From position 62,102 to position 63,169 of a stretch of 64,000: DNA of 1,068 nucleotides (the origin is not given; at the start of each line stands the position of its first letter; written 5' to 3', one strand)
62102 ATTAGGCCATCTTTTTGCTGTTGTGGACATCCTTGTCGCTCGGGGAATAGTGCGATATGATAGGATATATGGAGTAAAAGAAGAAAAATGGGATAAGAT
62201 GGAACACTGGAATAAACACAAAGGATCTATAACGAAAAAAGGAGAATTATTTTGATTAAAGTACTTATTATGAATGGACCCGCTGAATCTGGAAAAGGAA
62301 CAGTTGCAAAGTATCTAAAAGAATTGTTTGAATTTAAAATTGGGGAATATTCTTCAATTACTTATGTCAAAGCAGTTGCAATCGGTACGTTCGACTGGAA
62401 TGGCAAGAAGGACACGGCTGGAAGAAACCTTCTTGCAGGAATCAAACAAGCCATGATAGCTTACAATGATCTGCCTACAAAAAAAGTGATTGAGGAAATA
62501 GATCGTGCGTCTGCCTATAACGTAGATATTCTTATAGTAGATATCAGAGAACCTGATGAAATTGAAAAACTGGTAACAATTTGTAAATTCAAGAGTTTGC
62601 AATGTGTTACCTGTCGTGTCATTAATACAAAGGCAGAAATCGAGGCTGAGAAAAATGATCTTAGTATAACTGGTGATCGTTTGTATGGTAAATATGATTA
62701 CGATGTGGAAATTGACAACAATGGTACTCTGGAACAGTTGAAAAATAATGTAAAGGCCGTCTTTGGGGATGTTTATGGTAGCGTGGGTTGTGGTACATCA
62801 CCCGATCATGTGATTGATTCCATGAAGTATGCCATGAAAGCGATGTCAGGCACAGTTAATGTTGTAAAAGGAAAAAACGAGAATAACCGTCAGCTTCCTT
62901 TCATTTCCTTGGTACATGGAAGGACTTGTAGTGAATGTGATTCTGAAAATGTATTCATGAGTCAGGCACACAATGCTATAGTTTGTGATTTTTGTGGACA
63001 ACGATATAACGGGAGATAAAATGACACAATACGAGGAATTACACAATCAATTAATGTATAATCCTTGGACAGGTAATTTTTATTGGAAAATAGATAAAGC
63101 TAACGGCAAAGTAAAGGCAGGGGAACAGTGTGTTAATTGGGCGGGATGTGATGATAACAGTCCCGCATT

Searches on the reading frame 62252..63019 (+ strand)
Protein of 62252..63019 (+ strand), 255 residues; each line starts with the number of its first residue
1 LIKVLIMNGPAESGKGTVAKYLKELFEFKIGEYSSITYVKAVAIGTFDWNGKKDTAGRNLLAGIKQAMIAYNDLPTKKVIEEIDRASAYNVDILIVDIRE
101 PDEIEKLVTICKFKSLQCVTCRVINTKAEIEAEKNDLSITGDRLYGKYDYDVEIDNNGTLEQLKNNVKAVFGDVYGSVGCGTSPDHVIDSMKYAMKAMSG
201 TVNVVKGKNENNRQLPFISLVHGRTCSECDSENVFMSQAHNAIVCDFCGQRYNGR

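Call 46: search_protein_families(library=pfam, proteins=[window:62252-63019:+], max_evalue=0.001)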
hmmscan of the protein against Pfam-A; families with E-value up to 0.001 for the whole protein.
window:62252-63019:+ (255 aa): 0 families

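Call 87: find_encoding_contigs(protein=window:62252-63019:+, flank=10000, max_places=3)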
Protein window:62252-63019:+ (255 aa): no gene with exactly this product is on record in the collection.
